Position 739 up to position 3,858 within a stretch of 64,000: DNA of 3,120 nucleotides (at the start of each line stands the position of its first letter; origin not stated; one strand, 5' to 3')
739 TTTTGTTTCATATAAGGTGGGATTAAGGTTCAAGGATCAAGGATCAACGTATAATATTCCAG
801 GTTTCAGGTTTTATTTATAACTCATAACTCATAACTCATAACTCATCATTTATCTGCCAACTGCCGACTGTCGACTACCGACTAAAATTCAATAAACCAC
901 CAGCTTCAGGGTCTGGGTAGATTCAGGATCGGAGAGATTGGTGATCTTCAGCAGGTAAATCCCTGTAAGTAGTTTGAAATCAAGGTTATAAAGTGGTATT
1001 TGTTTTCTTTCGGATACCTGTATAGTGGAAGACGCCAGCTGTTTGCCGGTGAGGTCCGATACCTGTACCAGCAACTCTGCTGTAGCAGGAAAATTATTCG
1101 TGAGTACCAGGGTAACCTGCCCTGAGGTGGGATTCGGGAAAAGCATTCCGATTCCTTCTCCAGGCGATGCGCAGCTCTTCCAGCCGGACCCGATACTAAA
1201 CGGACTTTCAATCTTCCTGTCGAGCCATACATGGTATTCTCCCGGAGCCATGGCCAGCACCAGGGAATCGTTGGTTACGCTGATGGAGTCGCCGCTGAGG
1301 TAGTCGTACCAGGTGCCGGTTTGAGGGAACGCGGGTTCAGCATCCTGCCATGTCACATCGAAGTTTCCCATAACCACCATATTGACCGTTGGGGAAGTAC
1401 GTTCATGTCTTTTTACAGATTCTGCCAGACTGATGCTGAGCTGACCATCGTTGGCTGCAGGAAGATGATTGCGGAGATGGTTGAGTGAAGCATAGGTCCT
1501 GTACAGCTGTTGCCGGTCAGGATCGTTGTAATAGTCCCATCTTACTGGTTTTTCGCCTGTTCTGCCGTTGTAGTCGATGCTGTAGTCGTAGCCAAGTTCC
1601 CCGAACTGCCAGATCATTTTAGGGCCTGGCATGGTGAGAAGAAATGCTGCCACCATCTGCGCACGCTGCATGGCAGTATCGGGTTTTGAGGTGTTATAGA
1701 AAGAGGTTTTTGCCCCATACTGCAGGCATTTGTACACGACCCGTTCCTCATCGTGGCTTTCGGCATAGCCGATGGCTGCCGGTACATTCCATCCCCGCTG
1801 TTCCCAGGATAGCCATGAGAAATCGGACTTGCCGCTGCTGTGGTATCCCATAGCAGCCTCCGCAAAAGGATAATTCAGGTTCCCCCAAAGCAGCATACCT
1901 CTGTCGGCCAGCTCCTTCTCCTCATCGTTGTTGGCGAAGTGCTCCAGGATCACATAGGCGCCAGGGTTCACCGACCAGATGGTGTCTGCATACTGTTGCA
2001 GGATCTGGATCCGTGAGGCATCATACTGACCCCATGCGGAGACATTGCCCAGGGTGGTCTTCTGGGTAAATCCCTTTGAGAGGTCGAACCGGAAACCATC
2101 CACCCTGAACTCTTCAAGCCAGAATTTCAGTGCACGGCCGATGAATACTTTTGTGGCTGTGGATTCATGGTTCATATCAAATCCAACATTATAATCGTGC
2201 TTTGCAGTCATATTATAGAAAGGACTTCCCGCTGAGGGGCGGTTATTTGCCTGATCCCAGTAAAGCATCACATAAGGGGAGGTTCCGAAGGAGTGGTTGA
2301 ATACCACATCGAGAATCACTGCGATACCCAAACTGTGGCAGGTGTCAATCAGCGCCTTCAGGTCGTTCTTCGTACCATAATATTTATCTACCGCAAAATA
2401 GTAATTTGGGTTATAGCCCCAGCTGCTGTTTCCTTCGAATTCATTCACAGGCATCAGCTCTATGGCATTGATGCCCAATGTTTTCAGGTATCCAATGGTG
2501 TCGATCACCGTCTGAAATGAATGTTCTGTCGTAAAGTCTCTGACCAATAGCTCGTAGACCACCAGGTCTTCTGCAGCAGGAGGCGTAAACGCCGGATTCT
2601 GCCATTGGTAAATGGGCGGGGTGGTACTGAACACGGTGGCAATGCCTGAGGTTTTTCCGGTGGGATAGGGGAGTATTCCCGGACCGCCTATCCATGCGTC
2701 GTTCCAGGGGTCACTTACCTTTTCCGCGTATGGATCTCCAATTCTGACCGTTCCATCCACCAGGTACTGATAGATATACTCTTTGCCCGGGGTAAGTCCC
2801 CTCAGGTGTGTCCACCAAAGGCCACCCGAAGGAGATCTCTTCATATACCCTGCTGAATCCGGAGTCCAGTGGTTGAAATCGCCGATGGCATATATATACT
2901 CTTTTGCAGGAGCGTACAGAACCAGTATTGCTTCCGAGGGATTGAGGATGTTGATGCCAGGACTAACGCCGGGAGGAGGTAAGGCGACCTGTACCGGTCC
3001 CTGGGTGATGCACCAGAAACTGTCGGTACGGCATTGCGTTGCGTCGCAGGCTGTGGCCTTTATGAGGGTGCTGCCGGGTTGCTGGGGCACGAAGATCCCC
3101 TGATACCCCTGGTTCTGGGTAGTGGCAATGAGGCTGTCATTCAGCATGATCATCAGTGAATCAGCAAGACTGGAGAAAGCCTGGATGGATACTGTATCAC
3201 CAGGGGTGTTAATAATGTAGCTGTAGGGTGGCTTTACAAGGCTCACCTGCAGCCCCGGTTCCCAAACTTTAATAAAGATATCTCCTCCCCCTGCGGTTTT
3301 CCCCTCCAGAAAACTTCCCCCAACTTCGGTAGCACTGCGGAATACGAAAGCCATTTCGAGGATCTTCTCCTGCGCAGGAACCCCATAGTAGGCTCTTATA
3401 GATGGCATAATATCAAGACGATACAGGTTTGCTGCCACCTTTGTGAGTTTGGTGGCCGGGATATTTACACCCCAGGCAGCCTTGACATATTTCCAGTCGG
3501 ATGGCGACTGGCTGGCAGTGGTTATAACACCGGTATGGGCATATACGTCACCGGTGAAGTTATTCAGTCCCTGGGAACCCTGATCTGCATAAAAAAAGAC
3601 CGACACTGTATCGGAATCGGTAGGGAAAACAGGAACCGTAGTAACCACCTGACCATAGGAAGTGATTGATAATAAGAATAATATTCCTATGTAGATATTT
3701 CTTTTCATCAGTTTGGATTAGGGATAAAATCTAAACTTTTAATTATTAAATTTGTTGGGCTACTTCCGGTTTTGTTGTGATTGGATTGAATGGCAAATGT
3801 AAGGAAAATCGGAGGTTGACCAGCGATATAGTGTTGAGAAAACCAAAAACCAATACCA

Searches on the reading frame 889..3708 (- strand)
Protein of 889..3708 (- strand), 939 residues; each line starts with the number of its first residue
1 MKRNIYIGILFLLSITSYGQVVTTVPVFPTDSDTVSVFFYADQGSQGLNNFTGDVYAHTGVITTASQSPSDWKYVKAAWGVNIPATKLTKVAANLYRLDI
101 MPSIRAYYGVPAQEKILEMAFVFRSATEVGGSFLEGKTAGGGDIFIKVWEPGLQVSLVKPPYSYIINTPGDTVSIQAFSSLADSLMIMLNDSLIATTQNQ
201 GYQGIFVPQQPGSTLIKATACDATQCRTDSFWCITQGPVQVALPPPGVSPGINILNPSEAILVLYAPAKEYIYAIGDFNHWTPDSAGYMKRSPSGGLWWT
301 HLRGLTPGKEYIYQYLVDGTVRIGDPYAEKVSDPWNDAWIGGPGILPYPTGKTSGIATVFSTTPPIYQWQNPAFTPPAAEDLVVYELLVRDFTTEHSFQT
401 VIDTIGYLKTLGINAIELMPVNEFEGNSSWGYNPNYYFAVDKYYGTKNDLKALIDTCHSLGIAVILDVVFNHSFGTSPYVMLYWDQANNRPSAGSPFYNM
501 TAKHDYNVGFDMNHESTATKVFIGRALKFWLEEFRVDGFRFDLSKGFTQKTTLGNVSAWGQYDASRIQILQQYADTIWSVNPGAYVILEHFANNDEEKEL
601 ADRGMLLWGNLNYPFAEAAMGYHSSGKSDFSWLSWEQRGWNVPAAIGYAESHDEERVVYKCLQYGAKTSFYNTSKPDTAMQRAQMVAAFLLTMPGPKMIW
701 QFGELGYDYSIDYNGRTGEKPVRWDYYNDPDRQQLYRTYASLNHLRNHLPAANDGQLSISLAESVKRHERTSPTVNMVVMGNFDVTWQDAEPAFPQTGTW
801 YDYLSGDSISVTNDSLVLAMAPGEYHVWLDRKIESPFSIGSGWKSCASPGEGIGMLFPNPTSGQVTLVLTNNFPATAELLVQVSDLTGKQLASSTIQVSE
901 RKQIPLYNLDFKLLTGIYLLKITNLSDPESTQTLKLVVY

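Call 8: search_protein_families(library=pfam, proteins=[window:889-3708:-])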
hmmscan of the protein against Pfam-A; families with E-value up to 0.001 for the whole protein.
window:889-3708:- (939 aa): 2 families
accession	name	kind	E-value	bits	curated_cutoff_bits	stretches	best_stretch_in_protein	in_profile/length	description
PF00128.31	Alpha-amylase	-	2.9e-29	103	22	2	398-473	18-92/446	Alpha amylase, catalytic domain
PF18962.6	Por_Secre_tail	-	2.8e-07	31.1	27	1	856-926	1-66/75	Secretion system C-terminal sorting domain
